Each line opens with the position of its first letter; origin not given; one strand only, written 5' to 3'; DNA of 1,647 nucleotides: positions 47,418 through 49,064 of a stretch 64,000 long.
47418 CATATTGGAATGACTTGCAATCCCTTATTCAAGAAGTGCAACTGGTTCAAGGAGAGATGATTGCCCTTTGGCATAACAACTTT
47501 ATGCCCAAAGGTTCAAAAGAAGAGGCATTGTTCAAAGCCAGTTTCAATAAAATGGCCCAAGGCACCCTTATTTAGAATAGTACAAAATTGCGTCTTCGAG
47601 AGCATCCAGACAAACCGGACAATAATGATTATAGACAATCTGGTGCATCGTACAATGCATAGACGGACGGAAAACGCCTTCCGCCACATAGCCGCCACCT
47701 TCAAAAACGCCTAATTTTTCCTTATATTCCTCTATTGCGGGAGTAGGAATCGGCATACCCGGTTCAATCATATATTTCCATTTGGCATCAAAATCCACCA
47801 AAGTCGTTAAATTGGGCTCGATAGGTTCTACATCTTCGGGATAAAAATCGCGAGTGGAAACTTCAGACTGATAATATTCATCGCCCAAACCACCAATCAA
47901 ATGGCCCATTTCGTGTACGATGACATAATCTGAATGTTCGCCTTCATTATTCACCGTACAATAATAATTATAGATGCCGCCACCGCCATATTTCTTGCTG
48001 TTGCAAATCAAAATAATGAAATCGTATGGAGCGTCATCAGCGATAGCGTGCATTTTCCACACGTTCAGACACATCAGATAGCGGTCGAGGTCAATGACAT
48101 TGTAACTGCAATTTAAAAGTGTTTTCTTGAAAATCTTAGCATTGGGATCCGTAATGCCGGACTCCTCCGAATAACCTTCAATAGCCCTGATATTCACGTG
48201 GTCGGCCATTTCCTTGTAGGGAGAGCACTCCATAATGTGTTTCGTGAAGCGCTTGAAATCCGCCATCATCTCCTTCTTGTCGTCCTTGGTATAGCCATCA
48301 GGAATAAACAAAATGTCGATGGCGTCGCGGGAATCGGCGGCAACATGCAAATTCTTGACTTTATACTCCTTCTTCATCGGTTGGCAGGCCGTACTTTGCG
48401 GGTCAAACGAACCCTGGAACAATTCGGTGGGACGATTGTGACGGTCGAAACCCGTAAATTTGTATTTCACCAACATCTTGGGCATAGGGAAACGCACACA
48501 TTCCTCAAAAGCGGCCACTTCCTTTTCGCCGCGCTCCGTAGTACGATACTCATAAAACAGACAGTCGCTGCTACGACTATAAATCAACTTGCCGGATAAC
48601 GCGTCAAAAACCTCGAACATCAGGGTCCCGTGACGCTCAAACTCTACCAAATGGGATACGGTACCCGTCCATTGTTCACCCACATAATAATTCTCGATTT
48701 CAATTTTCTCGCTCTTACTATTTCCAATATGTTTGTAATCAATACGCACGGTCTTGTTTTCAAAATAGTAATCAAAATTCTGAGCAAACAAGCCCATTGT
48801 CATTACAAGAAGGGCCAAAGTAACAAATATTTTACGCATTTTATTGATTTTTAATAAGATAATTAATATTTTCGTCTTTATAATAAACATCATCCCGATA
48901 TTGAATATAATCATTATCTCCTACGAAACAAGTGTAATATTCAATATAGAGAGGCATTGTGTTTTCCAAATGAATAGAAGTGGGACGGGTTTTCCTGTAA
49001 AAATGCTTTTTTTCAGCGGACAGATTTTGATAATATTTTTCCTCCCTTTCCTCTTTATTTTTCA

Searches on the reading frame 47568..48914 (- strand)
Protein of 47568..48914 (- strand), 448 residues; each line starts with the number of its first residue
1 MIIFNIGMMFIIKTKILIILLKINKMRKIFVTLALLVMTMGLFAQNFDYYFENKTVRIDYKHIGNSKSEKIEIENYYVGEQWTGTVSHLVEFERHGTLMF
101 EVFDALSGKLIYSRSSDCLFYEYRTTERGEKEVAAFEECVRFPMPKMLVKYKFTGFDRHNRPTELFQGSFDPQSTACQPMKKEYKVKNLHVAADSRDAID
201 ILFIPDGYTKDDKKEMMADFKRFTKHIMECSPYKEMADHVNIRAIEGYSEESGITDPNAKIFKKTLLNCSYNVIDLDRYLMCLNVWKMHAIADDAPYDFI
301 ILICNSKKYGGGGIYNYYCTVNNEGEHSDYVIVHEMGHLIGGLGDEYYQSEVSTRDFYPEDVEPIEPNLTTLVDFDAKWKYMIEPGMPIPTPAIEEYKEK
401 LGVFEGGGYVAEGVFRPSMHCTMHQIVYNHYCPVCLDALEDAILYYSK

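Call 53: search_protein_families(library=pfam, proteins=[window:47568-48914:-], max_evalue=0.001)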
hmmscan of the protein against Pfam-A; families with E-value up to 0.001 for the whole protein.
window:47568-48914:- (448 aa): 2 families
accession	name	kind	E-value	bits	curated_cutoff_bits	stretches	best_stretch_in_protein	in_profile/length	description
PF09471.16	Peptidase_M64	-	7e-61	206.4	26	2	191-394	5-208/302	IgA Peptidase M64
PF16217.10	M64_N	-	1.1e-29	102.9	27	1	46-166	1-121/122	Peptidase M64 N-terminus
